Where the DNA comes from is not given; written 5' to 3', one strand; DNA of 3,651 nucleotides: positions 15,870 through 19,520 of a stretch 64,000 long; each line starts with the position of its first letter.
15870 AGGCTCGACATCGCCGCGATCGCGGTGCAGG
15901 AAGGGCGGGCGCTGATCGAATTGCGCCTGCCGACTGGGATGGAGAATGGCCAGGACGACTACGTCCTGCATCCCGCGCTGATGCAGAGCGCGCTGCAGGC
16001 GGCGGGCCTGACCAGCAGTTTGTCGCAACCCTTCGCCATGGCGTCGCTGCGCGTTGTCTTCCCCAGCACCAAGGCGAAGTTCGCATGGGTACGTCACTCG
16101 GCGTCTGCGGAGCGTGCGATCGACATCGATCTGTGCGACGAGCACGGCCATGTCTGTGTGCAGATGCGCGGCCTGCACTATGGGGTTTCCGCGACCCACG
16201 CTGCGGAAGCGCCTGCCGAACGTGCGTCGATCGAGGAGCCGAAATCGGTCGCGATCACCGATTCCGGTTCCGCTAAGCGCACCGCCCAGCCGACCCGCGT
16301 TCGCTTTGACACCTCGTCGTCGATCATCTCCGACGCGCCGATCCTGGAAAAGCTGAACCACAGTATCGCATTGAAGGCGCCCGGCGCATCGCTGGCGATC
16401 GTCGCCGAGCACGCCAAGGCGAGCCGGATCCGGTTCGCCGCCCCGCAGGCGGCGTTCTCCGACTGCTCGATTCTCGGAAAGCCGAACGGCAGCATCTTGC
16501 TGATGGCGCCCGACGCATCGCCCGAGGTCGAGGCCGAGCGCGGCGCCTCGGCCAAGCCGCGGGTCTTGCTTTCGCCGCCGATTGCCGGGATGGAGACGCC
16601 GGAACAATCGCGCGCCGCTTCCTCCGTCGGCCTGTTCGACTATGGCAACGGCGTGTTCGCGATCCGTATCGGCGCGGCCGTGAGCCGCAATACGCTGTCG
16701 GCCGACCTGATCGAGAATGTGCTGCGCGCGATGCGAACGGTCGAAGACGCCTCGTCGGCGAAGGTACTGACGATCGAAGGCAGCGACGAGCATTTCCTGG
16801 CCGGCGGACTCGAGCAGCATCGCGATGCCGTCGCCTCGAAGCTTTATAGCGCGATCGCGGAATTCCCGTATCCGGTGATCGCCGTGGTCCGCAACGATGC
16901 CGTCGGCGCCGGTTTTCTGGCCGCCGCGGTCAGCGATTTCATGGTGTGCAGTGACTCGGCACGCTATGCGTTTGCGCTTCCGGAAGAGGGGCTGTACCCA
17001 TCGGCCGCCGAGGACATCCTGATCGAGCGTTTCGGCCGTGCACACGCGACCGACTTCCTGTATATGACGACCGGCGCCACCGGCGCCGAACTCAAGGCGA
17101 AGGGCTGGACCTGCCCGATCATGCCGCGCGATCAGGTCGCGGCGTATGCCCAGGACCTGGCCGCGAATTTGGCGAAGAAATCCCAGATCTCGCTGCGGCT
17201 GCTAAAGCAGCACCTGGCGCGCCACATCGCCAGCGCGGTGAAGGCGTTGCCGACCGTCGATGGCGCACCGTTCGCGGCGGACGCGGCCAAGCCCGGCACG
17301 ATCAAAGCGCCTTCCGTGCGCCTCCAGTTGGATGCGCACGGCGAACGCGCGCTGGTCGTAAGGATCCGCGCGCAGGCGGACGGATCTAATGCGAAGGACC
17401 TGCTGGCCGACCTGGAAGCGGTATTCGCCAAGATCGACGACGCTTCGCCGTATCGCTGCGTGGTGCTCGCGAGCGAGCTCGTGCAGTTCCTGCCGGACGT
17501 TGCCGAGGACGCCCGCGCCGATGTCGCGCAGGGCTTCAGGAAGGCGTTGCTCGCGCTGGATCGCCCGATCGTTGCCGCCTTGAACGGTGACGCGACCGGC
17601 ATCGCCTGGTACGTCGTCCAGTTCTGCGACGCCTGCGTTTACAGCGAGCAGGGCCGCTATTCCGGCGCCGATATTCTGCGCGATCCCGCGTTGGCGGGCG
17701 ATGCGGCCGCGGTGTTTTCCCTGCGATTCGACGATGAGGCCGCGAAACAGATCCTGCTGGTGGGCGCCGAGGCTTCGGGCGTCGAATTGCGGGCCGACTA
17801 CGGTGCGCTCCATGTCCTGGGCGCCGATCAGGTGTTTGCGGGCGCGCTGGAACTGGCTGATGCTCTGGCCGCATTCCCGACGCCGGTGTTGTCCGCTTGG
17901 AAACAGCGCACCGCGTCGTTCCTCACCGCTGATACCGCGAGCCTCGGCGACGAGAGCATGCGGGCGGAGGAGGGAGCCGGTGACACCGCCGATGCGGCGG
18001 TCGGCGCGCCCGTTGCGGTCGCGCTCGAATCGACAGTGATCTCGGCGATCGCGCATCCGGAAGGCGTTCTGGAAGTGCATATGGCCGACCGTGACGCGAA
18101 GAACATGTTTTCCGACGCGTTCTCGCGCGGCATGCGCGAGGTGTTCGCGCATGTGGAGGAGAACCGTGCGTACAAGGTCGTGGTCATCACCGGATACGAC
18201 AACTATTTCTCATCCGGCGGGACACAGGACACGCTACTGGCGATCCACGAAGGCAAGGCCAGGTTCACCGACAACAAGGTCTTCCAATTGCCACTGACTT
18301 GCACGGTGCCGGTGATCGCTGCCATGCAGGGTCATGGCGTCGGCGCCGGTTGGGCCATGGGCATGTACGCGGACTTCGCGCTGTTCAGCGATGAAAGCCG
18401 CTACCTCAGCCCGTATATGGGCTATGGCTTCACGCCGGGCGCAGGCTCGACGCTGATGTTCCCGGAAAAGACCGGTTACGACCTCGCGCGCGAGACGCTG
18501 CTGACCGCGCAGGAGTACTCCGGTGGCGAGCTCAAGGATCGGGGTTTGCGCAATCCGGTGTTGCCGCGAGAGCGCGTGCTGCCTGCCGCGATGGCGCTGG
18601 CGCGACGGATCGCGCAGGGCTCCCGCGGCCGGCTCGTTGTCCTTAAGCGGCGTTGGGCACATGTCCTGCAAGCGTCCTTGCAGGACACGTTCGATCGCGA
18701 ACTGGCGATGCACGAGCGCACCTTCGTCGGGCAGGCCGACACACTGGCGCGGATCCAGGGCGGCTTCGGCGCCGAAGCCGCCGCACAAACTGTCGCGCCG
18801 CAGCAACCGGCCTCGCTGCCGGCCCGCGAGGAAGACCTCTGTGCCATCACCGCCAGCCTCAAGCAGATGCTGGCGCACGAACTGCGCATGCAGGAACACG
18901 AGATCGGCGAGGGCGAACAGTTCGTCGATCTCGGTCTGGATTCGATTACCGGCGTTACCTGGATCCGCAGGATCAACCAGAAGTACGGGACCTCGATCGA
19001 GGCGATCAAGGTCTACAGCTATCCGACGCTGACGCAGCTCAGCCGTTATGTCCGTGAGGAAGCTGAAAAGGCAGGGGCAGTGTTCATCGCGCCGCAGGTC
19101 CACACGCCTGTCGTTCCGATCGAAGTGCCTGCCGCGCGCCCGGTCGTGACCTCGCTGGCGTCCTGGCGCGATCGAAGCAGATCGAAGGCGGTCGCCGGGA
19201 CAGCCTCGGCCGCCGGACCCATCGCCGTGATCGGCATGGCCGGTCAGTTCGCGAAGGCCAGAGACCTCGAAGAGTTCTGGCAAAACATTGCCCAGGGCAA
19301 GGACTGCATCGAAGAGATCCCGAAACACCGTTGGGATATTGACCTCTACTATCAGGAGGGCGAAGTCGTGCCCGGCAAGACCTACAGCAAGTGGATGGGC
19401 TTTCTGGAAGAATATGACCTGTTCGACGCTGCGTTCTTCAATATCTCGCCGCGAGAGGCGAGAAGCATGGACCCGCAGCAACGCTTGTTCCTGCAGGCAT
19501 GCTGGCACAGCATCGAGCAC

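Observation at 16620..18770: Three consecutive crotonase-fold domains embedded in a PKS module (possible single-chain pseudo-trimer)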

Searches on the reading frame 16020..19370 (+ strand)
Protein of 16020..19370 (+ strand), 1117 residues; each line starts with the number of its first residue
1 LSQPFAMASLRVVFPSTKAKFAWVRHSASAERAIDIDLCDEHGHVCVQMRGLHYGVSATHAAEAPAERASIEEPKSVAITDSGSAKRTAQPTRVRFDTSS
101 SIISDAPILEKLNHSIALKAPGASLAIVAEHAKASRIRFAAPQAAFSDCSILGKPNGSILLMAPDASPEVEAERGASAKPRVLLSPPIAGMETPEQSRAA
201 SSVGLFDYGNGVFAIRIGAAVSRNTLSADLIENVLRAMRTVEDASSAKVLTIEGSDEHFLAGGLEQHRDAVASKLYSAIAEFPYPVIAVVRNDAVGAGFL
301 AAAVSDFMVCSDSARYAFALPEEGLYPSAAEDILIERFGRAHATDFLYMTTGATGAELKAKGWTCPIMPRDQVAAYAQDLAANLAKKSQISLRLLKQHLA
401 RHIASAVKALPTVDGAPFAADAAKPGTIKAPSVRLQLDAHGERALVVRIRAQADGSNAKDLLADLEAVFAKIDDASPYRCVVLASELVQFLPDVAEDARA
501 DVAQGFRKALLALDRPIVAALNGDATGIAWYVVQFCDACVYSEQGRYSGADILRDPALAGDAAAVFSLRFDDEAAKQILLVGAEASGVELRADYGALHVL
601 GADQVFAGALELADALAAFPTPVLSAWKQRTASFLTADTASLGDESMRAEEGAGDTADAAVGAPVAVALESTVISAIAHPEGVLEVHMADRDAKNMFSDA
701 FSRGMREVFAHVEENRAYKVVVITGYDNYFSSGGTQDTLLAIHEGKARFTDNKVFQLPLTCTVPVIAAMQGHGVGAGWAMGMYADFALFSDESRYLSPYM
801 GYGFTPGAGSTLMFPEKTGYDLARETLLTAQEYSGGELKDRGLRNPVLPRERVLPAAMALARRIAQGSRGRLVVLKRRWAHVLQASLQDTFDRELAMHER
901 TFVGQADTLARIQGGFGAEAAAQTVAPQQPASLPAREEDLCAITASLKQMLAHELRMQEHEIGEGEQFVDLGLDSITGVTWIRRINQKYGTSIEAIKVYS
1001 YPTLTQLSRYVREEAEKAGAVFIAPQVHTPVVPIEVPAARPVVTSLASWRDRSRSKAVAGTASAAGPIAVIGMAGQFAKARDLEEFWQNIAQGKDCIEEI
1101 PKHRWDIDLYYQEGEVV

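Call 5: search_protein_families(library=pfam, proteins=[window:16020-19370:+], max_evalue=1)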
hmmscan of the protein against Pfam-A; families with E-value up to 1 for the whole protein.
window:16020-19370:+ (1117 aa): 6 families
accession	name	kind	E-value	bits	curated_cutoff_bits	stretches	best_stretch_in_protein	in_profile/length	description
PF00378.25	ECH_1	-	6.9e-82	275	27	3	680-902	3-228/251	Enoyl-CoA hydratase/isomerase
PF16113.10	ECH_2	-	1.7e-19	70.9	27.2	2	691-962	9-296/335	Enoyl-CoA hydratase/isomerase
PF00550.31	PP-binding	-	2.7e-13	50.4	20.8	1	947-1011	3-67/67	Phosphopantetheine attachment site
PF00109.32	ketoacyl-synt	-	7.2e-12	45.9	20.8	1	1067-1112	3-48/252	Beta-ketoacyl synthase, N-terminal domain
PF23297.2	ACP_SdgA_C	-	0.12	12.9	27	1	943-1017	11-85/95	Highly reducing polyketide synthase sdgA, C-terminal ACP domain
PF18369.6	PKS_DE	-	0.36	11.8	26.7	0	1039-1054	27-42/44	Polyketide synthase dimerisation element domain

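Call 6: search_protein_families(library=ncbifam, proteins=[window:16020-19370:+], max_evalue=1)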
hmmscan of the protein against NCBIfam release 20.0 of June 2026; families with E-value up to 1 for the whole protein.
window:16020-19370:+ (1117 aa): 80 families (the best 25 are shown)
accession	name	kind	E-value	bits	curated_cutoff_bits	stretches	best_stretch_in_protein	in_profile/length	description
NF005496.0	PRK07110.1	domain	8.6e-132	437.8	215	3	672-917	4-248/249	polyketide synthase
NF046063.1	oxepin_alt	equivalog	5.6e-50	170.2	300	3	681-897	8-230/254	oxepin-CoA hydrolase, alternative type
NF005700.0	PRK07511.1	subfamily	3.8e-44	151.2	274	3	681-896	11-232/260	enoyl-CoA hydratase family protein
NF006699.0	PRK09245.1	subfamily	7.4e-41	140.2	354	3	681-888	11-229/266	crotonase/enoyl-CoA hydratase family protein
NF051848.1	EnCoAHydtEchA19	equivalog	4.3e-39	134.6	400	3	681-902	8-235/258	enoyl-CoA hydratase EchA19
NF005595.0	PRK07327.1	subfamily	8.7e-39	133.3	292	3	676-905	15-248/271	enoyl-CoA hydratase/isomerase family protein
NF007239.0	PRK09674.1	equivalog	3.7e-37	128.2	371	3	679-909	10-237/257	2,3-dehydroadipyl-CoA hydratase PaaF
NF004840.0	PRK06190.1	equivalog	7.4e-36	124.1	253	3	677-900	8-234/260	enoyl-CoA hydratase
NF005073.0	PRK06495.1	subfamily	5.3e-35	120.9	296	3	692-893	22-225/257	enoyl-CoA hydratase/isomerase family protein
NF006109.0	PRK08260.1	subfamily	5.4e-35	121.1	320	3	680-878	11-229/296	enoyl-CoA hydratase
NF006007.0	PRK08138.1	subfamily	1.5e-34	119.6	355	3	671-867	6-203/261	enoyl-CoA hydratase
NF004525.0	PRK05870.1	equivalog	7.8e-34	117.7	285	2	678-896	8-228/249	enoyl-CoA hydratase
NF005802.0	PRK07657.1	equivalog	5.7e-33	114.5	363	2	674-912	5-243/260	enoyl-CoA hydratase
NF005803.0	PRK07658.1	equivalog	6.5e-33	114.2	313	2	690-902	18-234/257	enoyl-CoA hydratase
NF006008.0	PRK08139.1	equivalog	2.3e-32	112.6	313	3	205-402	14-223/266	enoyl-CoA hydratase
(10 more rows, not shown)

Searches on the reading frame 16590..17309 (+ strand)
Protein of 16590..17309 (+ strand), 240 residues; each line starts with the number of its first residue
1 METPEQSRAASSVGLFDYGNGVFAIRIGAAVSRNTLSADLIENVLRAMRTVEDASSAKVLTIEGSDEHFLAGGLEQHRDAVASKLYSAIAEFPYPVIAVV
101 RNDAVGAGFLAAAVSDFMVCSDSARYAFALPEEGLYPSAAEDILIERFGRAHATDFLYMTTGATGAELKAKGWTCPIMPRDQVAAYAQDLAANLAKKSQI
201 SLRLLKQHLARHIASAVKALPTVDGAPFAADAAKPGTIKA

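Call 9: search_protein_families(library=pfam, proteins=[window:16590-17309:+], max_evalue=1)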
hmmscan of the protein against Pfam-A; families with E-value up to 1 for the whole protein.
window:16590-17309:+ (240 aa): 2 families
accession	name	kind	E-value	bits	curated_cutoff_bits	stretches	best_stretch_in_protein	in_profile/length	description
PF00378.25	ECH_1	-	1.9e-29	103.2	27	1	19-216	3-212/251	Enoyl-CoA hydratase/isomerase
PF16113.10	ECH_2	-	4e-07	30.3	27.2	1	33-207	12-201/335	Enoyl-CoA hydratase/isomerase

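Call 23: search_solved_structures(query=window:16590-17309:+, show_alignments=3, max_evalue=0.001)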
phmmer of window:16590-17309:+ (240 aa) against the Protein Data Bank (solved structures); distinct sequences matched with E-value up to 0.001: 92 (the best 60 are shown).
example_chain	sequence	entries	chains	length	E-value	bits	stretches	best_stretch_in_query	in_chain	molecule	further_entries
2q2x_A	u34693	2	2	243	7.5e-21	78.2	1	13-214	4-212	CurF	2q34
2q35_A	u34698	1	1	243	1.2e-20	77.6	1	13-214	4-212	CurF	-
4q1i_A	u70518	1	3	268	1.5e-17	67.4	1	11-213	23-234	Polyketide biosynthesis enoyl-CoA isomerase PksI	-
4q1k_A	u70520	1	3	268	2.1e-17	66.9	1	11-213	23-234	polyketide biosynthesis enoyl-CoA isomerase PksI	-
4q1j_A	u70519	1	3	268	2.2e-17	66.9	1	11-213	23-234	Polyketide biosynthesis enoyl-CoA isomerase PksI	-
4q1g_A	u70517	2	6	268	2.2e-17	66.8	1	11-213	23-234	Polyketide biosynthesis enoyl-CoA isomerase PksI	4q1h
4fzw_A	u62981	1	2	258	3.9e-12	49.7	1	23-216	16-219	2,3-dehydroadipyl-CoA hydratase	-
4lk5_A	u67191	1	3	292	4.5e-11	46.2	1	18-212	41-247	enoyl-CoA hydratase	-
5zai_A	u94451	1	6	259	3.5e-10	43.3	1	22-217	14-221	3-hydroxypropionyl-coenzyme A dehydratase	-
1uiy_A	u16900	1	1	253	6.9e-10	42.3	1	71-209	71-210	Enoyl-CoA Hydratase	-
7bor_A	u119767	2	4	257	1e-09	41.8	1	20-193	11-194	Probable enoyl-CoA hydratase/isomerase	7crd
4jcs_A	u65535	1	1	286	1.1e-09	41.7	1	16-229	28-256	Enoyl-CoA hydratase/isomerase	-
3qyr_A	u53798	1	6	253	2.6e-09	40.4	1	25-206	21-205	EchA16_2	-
5xzd_A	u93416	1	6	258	4.4e-09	39.7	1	25-211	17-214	Enoyl-CoA hydratase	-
3pe8_A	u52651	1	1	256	5.9e-09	39.3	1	7-208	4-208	Enoyl-CoA hydratase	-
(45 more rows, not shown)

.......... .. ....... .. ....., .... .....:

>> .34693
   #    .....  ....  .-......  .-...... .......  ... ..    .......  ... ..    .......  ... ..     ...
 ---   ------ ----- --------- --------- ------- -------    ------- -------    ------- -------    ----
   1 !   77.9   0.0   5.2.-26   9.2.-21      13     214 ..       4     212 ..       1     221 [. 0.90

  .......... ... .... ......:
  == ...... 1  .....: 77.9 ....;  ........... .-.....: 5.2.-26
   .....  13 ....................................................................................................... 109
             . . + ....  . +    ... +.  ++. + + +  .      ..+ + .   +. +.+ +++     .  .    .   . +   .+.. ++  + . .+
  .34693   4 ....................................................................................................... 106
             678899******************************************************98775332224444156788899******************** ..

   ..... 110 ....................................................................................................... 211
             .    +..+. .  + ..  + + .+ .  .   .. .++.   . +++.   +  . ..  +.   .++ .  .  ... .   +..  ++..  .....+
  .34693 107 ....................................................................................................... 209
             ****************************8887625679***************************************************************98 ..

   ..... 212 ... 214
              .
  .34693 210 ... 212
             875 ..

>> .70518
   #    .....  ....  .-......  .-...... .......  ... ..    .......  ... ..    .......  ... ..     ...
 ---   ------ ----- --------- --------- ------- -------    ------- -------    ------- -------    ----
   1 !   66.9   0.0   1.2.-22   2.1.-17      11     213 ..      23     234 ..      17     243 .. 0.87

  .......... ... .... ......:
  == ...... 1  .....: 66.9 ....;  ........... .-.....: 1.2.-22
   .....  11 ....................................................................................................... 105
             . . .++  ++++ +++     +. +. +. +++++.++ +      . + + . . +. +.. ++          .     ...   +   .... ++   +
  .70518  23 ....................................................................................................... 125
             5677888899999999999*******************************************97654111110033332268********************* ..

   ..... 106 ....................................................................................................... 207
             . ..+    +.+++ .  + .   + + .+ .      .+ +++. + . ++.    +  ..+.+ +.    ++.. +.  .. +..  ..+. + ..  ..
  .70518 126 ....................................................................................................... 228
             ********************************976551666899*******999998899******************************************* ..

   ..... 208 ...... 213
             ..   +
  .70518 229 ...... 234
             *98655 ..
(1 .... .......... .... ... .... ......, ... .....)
